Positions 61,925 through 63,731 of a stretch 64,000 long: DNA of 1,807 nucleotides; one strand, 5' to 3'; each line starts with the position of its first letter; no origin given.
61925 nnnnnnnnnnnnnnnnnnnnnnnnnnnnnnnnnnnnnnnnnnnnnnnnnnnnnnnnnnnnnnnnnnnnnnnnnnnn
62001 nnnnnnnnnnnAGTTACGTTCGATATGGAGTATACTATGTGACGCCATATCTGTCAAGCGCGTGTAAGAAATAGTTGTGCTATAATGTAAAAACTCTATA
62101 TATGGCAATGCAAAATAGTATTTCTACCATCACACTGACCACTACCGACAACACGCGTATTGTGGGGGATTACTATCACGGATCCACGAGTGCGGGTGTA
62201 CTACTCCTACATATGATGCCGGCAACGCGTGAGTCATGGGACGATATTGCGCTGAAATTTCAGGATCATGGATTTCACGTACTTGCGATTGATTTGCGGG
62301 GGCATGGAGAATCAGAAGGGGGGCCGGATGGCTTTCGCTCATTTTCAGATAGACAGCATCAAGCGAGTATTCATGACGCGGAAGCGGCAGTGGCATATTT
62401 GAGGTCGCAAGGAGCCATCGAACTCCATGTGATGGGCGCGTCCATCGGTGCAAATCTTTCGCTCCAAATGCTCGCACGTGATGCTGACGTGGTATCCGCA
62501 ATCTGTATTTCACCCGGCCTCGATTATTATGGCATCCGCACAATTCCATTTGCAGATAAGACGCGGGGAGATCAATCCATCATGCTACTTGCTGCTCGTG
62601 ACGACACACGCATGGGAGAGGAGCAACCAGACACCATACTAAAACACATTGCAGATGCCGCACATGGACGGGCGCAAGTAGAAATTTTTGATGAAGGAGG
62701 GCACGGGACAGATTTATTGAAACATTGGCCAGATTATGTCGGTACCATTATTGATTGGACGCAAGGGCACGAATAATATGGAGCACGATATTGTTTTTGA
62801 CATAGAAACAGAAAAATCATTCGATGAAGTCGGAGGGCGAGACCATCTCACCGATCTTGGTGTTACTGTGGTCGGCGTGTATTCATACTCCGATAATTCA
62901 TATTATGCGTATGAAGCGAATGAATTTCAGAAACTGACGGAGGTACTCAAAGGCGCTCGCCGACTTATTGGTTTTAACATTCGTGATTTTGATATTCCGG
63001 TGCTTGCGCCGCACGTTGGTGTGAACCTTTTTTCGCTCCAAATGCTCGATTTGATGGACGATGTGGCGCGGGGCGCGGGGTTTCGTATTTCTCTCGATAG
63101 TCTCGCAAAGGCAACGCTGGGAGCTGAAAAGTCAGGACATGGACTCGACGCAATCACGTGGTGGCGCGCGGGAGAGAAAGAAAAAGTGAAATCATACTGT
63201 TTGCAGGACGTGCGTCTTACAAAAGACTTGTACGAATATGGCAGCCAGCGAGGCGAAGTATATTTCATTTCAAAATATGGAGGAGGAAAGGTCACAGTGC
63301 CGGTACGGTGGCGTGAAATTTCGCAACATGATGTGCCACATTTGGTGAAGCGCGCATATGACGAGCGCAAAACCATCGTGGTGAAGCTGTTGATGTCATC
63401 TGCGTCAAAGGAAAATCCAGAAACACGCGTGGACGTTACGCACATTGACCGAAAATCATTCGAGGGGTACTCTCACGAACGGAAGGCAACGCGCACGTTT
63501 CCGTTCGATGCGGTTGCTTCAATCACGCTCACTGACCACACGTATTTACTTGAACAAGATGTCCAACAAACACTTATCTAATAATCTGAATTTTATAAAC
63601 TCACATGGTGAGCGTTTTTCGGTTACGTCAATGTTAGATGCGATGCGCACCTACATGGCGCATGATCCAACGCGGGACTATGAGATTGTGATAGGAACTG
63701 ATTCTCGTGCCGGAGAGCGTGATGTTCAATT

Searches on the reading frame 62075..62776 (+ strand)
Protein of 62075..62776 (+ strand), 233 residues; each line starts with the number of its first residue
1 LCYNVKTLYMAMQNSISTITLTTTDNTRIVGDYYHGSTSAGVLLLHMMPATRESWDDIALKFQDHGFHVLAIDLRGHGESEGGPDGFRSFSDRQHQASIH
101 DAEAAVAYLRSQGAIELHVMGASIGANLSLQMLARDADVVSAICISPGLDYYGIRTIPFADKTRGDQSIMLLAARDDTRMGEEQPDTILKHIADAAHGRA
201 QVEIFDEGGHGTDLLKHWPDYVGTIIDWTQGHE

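Call 8: search_protein_families(library=pfam, proteins=[window:62075-62776:+], max_evalue=1)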
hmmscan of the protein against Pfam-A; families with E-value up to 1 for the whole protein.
window:62075-62776:+ (233 aa): 10 families
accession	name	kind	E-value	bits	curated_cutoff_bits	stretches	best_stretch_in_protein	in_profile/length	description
PF12146.15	Hydrolase_4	-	2.3e-13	50.5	27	1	39-151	4-113/239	Serine aminopeptidase, S33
PF00561.26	Abhydrolase_1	-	7.4e-13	49.2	25.8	1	42-143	3-97/245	alpha/beta hydrolase fold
PF12697.13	Abhydrolase_6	-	5.8e-10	40.6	26.3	1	42-160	1-107/217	Alpha/beta hydrolase family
PF01738.24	DLH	-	2.5e-09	37.5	21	1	41-211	15-187/217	Dienelactone hydrolase family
PF00326.27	Peptidase_S9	-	1.1e-06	28.7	22.6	1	62-139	10-88/213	Prolyl oligopeptidase family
PF02129.25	Peptidase_S15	-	2.9e-05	24.3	23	1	53-153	46-134/262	X-Pro dipeptidyl-peptidase (S15 family)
PF07859.19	Abhydrolase_3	-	0.003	17.8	25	1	96-151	46-112/210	alpha/beta hydrolase fold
PF10230.15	LIDHydrolase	-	0.015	15.5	27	1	66-147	32-118/262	Lipid-droplet associated hydrolase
PF08840.17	BAAT_C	-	0.071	13.6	20.9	0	103-146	7-53/210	BAAT / Acyl-CoA thioester hydrolase C terminal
PF12048.14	DUF3530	-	0.075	12.8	29.8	1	94-136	174-216/310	Protein of unknown function (DUF3530)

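Call 39: find_homologous_proteins(query=window:62102-62773:+, max_evalue=1e-30)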
Query window:62102-62773:+ (224 aa): 1141 proteins with E <= 1e-30 among 1969 candidates; the best 120 are listed.
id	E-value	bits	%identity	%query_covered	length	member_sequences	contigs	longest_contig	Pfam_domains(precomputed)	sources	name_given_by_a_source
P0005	4.7e-145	499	100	99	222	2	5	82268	PF00326.28,PF12697.14,PF01738.25,PF00561.27,PF12146.16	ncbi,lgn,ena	-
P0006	4.5e-114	398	77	100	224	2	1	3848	PF00326.28,PF12697.14,PF01738.25,PF00561.27,PF12146.16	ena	-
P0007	3.3e-113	395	78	100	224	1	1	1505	PF12697.14,PF01738.25,PF00561.27,PF12146.16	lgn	-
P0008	2.5e-112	392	75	100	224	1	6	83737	PF00326.28,PF12697.14,PF01738.25,PF00561.27,PF12146.16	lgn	-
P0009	5.0e-108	378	73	100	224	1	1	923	PF00326.28,PF12697.14,PF01738.25,PF00561.27,PF12146.16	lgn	-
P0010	5.4e-108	378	74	100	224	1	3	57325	PF00326.28,PF12697.14,PF00561.27,PF12146.16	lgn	-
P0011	9.3e-108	377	73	100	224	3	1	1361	PF12697.14,PF01738.25,PF00561.27,PF12146.16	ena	-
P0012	8.5e-61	224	50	95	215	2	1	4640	PF12697.14,PF00561.27,PF12146.16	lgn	-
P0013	5.2e-59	218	49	95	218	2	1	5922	PF12697.14,PF01738.25,PF00561.27,PF12146.16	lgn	-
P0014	5.2e-58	214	47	95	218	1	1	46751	PF12697.14,PF01738.25,PF00561.27,PF12146.16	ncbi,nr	ncbi:alpha/beta fold hydrolase [Patescibacteria group bacterium]|nr:alpha/beta fold hydrolase [Pates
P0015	5.3e-58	214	48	95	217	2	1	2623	PF12697.14,PF00561.27,PF12146.16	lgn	-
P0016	9.3e-58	214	48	94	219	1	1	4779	PF12697.14,PF01738.25,PF00561.27,PF12146.16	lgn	-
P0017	1.1e-57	213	50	95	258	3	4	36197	PF12697.14,PF00561.27,PF12146.16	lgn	-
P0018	1.2e-57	213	48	96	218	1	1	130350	PF12697.14,PF00561.27,PF12146.16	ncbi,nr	ncbi:MAG: alpha/beta fold hydrolase [Candidatus Niyogibacteria bacterium]|nr:alpha/beta fold hydrola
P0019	2.5e-57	212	48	95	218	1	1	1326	PF12697.14,PF00561.27,PF12146.16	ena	-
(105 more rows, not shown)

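Call 40: find_encoding_contigs(protein=P0006, flank=2500, max_places=3)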
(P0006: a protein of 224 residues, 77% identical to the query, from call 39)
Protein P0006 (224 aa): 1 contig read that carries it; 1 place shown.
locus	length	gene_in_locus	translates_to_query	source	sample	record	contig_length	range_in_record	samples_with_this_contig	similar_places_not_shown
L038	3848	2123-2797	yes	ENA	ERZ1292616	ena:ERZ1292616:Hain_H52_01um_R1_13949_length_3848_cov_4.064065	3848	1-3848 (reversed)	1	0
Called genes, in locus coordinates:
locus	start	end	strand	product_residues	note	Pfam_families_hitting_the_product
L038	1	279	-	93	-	?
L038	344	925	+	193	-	PF01330:RuvA_N, PF14520:HHH_5, PF07499:RuvA_C (faint)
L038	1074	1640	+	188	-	PF00588:SpoU_methylase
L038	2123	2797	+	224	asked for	PF01738:DLH, PF12146:Hydrolase_4, PF00561:Abhydrolase_1, PF12697:Abhydrolase_6, PF00326:Peptidase_S9 (faint)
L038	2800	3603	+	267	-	PF13482:RNase_H_2 (weak)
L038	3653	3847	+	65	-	?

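Call 41: find_encoding_contigs(protein=P0007, flank=2500, max_places=3)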
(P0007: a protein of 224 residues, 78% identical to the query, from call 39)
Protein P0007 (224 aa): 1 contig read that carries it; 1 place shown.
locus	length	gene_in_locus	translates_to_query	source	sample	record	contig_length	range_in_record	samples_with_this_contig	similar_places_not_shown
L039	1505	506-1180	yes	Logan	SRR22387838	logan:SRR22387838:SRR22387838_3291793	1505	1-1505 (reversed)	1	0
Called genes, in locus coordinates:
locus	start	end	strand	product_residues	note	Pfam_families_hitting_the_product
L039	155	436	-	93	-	-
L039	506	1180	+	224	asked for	PF01738:DLH, PF12146:Hydrolase_4, PF00561:Abhydrolase_1, PF12697:Abhydrolase_6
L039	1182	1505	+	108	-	?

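Call 42: find_encoding_contigs(protein=P0008, flank=2500, max_places=3)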
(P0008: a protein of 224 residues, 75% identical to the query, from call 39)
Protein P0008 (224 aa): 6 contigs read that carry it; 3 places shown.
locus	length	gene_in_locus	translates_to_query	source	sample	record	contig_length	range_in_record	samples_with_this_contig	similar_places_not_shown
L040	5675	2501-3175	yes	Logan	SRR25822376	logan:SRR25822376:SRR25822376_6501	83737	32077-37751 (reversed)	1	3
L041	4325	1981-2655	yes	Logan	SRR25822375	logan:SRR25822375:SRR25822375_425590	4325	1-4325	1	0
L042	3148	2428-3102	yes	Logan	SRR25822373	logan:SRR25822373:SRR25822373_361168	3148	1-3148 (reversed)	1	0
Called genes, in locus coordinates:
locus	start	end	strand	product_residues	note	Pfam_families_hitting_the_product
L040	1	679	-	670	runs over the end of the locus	PF04851:ResIII, PF17757:UvrB_inter, PF27431:UvrB_3rd, PF00271:Helicase_C, PF12344:UvrB, PF02151:UVR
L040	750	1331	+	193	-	PF01330:RuvA_N, PF14520:HHH_5, PF07499:RuvA_C (weak)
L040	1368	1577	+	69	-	-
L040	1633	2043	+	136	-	PF00588:SpoU_methylase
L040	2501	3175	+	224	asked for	PF01738:DLH (weak), PF12697:Abhydrolase_6, PF00561:Abhydrolase_1, PF12146:Hydrolase_4, PF00326:Peptidase_S9 (faint)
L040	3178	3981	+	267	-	PF13482:RNase_H_2, PF10108:DNA_pol_B_exo2 (faint)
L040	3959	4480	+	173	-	PF04308:RNaseH_like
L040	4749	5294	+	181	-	PF03703:bPH_2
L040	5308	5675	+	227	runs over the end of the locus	PF03703:bPH_2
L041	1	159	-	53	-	?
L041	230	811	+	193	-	PF01330:RuvA_N, PF14520:HHH_5, PF07499:RuvA_C (weak)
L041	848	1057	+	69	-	-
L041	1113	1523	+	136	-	PF00588:SpoU_methylase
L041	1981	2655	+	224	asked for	PF01738:DLH (weak), PF12697:Abhydrolase_6, PF00561:Abhydrolase_1, PF12146:Hydrolase_4, PF00326:Peptidase_S9 (faint)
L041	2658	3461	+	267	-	PF13482:RNase_H_2, PF10108:DNA_pol_B_exo2 (faint)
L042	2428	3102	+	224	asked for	PF01738:DLH (weak), PF12697:Abhydrolase_6, PF00561:Abhydrolase_1, PF12146:Hydrolase_4, PF00326:Peptidase_S9 (faint)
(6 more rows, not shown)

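Call 43: find_encoding_contigs(protein=P0010, flank=2500, max_places=3)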
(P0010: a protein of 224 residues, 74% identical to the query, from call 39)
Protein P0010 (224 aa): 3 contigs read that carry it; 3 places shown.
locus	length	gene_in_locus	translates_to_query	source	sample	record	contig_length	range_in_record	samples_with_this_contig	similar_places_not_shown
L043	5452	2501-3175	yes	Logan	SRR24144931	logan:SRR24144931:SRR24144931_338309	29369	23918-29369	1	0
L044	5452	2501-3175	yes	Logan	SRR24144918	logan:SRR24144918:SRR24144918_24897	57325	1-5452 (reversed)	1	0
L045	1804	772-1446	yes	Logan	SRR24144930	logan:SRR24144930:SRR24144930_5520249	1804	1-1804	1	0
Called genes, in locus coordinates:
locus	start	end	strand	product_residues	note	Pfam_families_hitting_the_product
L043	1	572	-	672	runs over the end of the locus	PF04851:ResIII, PF17757:UvrB_inter, PF27431:UvrB_3rd, PF00271:Helicase_C, PF12344:UvrB, PF02151:UVR (weak)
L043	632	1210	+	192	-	PF01330:RuvA_N, PF00633:HHH (faint), PF14520:HHH_5, PF07499:RuvA_C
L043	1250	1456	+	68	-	-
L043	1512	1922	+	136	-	PF00588:SpoU_methylase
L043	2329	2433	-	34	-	-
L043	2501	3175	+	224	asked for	PF12697:Abhydrolase_6, PF00561:Abhydrolase_1, PF12146:Hydrolase_4, PF00326:Peptidase_S9 (faint)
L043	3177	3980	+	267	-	PF13482:RNase_H_2, PF10108:DNA_pol_B_exo2 (faint)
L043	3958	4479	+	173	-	PF04308:RNaseH_like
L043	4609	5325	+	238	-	PF13489:Methyltransf_23, PF13847:Methyltransf_31, PF08241:Methyltransf_11, PF08242:Methyltransf_12 (weak), PF13649:Methyltransf_25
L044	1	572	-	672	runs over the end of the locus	PF04851:ResIII, PF17757:UvrB_inter, PF27431:UvrB_3rd, PF00271:Helicase_C, PF12344:UvrB, PF02151:UVR (weak)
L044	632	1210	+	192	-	PF01330:RuvA_N, PF00633:HHH (faint), PF14520:HHH_5, PF07499:RuvA_C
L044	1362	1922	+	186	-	PF00588:SpoU_methylase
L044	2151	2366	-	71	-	-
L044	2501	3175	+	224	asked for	PF12697:Abhydrolase_6, PF00561:Abhydrolase_1, PF12146:Hydrolase_4, PF00326:Peptidase_S9 (faint)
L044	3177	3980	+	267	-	PF13482:RNase_H_2, PF10108:DNA_pol_B_exo2 (faint)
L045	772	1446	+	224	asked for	PF12697:Abhydrolase_6, PF00561:Abhydrolase_1, PF12146:Hydrolase_4, PF00326:Peptidase_S9 (faint)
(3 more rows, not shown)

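Call 44: find_encoding_contigs(protein=P0011, flank=2500, max_places=2)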
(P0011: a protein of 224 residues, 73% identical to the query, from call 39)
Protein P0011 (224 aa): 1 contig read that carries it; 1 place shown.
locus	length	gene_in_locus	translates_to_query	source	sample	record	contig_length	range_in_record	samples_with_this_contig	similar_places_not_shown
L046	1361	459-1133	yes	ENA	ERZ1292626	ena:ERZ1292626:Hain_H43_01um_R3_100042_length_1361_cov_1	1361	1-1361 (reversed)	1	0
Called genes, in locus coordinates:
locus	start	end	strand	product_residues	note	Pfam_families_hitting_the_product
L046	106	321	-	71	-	-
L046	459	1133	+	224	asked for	PF01738:DLH (weak), PF12146:Hydrolase_4, PF00561:Abhydrolase_1, PF12697:Abhydrolase_6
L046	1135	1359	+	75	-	?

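Call 45: find_encoding_contigs(protein=P0009, flank=2500, max_places=2)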
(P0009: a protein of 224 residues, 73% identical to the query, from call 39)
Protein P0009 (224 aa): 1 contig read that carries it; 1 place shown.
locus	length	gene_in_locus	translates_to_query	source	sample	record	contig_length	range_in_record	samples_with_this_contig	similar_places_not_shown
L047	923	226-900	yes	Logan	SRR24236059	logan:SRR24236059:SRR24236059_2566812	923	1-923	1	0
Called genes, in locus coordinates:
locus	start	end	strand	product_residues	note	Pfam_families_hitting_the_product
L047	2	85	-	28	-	?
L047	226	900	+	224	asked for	PF01738:DLH (weak), PF12146:Hydrolase_4, PF00561:Abhydrolase_1, PF12697:Abhydrolase_6, PF00326:Peptidase_S9 (faint)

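Call 49: find_encoding_contigs(protein=P0014, flank=2500, max_places=1)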
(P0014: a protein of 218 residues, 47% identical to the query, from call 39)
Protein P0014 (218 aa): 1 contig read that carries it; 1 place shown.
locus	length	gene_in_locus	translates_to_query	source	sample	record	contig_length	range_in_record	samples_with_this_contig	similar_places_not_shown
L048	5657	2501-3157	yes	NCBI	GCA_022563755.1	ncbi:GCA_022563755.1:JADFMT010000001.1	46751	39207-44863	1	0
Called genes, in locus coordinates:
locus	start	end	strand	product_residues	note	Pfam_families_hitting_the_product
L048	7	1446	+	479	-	PF01139:RtcB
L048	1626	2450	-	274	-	PF00932:LTD (faint)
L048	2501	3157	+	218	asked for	PF01738:DLH (weak), PF00561:Abhydrolase_1, PF12146:Hydrolase_4, PF12697:Abhydrolase_6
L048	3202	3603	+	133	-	PF07291:MauE (weak), PF07681:DoxX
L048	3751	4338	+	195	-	PF13482:RNase_H_2, PF10108:DNA_pol_B_exo2 (faint)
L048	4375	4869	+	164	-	PF04308:RNaseH_like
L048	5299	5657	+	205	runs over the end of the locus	-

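Call 50: find_encoding_contigs(protein=P0017, flank=2500, max_places=1)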
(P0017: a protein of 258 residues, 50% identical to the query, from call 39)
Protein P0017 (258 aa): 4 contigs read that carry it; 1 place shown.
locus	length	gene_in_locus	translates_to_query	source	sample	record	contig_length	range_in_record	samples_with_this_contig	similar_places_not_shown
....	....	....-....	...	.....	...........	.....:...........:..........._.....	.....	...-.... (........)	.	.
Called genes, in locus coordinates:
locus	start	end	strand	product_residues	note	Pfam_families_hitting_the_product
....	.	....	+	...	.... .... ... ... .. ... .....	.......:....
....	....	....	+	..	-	-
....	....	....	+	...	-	-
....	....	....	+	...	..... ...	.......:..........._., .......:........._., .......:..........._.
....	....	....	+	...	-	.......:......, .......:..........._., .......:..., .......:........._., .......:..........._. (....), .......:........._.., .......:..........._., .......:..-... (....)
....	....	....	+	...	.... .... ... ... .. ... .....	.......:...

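Call 51: find_encoding_contigs(protein=P0012, flank=2500, max_places=1)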
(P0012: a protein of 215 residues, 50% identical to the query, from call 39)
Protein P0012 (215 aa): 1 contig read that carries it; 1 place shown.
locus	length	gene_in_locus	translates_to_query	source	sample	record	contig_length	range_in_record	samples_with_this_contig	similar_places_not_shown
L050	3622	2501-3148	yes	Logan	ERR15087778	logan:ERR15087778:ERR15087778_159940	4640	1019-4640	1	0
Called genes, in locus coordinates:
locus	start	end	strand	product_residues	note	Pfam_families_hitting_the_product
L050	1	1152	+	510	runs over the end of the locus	PF01139:RtcB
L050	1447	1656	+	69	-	-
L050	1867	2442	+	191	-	-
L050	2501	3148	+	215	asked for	PF00561:Abhydrolase_1, PF12146:Hydrolase_4, PF12697:Abhydrolase_6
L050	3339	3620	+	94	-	?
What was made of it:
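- Tried and rejected: Three genomes whose hydrolase is about 50% identical (calls 49-51) lack the gene.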

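Call 65: list_cluster_members(proteins=[P0005, P0001, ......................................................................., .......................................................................])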
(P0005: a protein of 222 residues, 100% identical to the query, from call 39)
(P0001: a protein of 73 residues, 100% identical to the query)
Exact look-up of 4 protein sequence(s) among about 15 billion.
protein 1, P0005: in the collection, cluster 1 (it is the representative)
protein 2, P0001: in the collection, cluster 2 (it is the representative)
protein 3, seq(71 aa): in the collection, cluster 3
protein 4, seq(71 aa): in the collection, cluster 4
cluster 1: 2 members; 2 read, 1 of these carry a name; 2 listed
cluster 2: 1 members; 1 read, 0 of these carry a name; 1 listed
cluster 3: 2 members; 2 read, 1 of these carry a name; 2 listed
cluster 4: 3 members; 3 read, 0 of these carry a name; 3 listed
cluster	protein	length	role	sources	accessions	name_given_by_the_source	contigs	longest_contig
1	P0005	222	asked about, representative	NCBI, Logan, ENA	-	-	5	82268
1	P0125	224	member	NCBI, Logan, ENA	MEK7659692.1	MAG: alpha/beta fold hydrolase [Patescibacteria group bacterium]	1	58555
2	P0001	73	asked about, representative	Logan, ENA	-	-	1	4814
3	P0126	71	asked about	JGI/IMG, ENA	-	hypothetical protein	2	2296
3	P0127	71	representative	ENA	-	-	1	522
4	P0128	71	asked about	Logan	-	-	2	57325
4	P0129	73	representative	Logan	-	-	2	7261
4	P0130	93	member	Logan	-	-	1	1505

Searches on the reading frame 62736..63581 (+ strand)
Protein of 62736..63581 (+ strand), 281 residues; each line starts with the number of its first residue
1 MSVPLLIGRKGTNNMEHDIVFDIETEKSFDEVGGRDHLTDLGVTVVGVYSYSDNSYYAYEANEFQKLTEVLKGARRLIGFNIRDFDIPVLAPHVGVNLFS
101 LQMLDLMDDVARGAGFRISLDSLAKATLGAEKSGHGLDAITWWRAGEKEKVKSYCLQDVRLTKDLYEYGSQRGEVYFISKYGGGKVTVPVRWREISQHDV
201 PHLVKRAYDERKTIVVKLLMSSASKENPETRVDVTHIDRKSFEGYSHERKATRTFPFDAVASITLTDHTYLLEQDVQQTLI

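Call 8: search_protein_families(library=pfam, proteins=[window:62736-63581:+], max_evalue=1)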
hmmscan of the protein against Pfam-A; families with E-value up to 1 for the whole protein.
window:62736-63581:+ (281 aa): 3 families
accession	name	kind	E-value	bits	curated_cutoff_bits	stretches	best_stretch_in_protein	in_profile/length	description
PF13482.12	RNase_H_2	-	7.5e-09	36.2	22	1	21-168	3-163/165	RNase_H superfamily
PF10108.15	DNA_pol_B_exo2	-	2.7e-06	27.7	24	1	99-161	101-165/213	Predicted 3'-5' exonuclease related to the exonuclease domain of PolB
PF01612.26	DNA_pol_A_exo1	-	0.0077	16.5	23.6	1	19-167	23-166/173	3'-5' exonuclease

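Call 32: find_related_loci(query=A4, collection=metagenome_contigs, flank=4000)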
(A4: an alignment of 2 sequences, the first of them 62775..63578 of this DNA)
Query A4 (268 aa) in metagenome_contigs; peptide patterns used: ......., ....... (x = any residue, [..] = any of these).
448 stretches matched a pattern; 1 encode a relative of the query (tblastn E <= 1e-3); 1 distinct loci.
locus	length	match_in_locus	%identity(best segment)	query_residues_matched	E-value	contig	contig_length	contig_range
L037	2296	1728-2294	92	1-189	1e-126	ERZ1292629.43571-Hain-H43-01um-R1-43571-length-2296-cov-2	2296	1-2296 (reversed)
